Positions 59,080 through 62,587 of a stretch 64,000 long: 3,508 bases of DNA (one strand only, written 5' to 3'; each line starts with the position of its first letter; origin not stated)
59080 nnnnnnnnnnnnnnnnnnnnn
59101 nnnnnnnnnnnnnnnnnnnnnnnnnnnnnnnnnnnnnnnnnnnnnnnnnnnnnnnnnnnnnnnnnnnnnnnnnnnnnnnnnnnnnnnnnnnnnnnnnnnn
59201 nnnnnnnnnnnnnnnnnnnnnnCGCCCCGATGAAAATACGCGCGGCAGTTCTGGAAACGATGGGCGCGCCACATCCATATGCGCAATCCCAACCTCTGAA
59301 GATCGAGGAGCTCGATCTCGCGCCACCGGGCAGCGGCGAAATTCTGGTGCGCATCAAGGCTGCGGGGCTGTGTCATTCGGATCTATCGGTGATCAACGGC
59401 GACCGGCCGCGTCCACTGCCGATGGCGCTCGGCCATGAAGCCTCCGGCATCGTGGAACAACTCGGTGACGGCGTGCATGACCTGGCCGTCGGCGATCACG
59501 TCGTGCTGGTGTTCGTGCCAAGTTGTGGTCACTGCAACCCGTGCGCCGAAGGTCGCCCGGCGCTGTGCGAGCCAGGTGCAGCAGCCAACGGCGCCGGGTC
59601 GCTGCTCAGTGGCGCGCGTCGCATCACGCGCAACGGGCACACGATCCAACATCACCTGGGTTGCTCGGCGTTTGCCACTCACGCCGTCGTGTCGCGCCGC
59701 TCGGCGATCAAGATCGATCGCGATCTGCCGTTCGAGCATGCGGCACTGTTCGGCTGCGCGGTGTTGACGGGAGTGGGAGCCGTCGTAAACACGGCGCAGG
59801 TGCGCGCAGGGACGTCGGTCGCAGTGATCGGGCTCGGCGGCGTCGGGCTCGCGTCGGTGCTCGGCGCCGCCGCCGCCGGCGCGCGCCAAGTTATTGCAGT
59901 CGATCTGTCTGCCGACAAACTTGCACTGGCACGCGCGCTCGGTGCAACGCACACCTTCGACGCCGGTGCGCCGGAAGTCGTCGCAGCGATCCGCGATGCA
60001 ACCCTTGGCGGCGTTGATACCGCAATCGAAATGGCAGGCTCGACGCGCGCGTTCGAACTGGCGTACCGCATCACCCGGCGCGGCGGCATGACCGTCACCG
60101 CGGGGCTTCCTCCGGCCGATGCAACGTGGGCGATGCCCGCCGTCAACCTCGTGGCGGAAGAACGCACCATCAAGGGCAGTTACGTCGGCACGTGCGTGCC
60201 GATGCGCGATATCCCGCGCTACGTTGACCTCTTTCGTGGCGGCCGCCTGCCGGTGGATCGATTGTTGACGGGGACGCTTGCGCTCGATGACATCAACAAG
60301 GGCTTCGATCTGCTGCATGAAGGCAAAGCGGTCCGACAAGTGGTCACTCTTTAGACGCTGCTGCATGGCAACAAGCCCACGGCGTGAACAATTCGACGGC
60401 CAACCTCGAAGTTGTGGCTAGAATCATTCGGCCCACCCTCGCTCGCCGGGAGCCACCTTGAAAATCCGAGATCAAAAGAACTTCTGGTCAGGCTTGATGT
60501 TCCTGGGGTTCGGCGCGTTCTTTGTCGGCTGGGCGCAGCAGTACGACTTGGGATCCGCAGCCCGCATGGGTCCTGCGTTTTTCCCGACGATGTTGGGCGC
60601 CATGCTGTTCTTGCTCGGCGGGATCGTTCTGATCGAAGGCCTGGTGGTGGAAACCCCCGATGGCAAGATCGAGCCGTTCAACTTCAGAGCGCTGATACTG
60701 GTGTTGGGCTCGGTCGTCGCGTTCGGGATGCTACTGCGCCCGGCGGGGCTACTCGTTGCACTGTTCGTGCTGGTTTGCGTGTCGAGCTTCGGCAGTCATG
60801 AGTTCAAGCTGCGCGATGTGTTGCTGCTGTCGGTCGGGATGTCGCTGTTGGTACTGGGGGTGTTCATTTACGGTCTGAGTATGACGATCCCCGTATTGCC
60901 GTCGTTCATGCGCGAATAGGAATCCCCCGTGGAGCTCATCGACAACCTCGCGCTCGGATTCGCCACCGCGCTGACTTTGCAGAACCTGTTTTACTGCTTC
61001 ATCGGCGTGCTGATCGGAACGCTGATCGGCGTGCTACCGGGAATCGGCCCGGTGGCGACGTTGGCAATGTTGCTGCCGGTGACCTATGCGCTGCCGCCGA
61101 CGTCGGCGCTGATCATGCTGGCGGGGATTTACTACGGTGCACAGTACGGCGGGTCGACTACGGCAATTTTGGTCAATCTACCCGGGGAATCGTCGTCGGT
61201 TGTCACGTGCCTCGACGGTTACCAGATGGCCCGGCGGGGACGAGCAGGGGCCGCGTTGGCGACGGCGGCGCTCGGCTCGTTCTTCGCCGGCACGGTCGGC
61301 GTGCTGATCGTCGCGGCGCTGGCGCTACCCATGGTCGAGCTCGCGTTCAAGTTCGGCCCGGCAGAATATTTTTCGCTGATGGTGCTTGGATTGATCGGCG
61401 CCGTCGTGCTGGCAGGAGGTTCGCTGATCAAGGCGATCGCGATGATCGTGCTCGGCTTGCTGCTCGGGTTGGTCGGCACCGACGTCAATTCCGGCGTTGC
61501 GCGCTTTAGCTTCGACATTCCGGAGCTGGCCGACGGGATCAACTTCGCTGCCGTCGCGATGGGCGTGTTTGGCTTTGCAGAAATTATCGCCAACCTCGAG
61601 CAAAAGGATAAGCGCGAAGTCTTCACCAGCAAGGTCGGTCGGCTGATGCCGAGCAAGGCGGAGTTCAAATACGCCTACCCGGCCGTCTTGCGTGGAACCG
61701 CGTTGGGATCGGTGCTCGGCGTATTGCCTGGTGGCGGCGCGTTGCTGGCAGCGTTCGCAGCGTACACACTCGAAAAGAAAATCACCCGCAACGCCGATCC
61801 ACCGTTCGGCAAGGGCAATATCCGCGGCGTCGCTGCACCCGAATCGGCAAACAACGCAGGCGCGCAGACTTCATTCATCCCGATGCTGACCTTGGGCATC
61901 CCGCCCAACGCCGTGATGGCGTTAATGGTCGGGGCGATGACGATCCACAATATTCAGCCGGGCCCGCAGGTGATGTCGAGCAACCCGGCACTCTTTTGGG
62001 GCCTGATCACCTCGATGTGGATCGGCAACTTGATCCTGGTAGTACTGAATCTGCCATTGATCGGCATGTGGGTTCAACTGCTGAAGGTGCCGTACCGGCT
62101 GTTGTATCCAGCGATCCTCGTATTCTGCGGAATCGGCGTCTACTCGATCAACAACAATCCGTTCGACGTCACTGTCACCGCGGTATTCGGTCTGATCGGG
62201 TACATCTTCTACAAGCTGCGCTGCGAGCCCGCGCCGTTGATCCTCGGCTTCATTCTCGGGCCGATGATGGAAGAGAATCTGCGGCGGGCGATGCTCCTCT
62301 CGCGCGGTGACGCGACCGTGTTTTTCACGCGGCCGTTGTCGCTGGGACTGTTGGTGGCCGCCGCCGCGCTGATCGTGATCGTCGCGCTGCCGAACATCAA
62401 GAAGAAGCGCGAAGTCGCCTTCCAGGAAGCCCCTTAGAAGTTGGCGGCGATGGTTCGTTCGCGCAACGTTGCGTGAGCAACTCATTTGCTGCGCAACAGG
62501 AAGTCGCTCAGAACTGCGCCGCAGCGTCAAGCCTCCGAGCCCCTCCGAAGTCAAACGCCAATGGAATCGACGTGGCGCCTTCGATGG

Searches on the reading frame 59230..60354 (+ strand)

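Call 10: search_protein_families(library=pfam, proteins=[window:59230-60354:+], max_evalue=0.001)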
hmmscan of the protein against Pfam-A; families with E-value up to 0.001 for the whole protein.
window:59230-60354:+ (374 aa): 2 families
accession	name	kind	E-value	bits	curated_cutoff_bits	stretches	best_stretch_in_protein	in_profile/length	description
PF00107.32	ADH_zinc_N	-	6.7e-28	97.7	31.8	1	204-334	1-126/129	Zinc-binding dehydrogenase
PF08240.17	ADH_N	-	1.9e-24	86.3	23.5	1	34-162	1-102/104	Alcohol dehydrogenase GroES-like domain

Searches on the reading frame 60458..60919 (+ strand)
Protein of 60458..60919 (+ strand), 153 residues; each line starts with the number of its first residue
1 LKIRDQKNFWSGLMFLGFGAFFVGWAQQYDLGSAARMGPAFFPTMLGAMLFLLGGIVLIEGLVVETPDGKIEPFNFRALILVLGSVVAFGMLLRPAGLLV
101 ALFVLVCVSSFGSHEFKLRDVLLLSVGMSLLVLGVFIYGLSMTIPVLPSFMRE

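Call 10: search_protein_families(library=pfam, proteins=[window:60458-60919:+], max_evalue=0.001)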
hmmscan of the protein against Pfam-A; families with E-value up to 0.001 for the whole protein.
window:60458-60919:+ (153 aa): 1 family
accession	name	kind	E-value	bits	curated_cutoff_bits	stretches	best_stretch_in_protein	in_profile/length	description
PF07331.16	TctB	-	2.9e-18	66.8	29.1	1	10-145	2-137/137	Tripartite tricarboxylate transporter TctB family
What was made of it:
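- Checked: A tctB-tctA pair does exist in the window, at 60458-62437 (call 10).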

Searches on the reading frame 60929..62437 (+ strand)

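Call 10: search_protein_families(library=pfam, proteins=[window:60929-62437:+], max_evalue=0.001)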
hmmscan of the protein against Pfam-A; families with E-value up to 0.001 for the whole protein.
window:60929-62437:+ (502 aa): 1 family
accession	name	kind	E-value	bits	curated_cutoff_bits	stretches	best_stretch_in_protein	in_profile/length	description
PF01970.21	TctA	-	1.6e-159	531.5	28.9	1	20-439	1-423/423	Tripartite tricarboxylate transporter TctA family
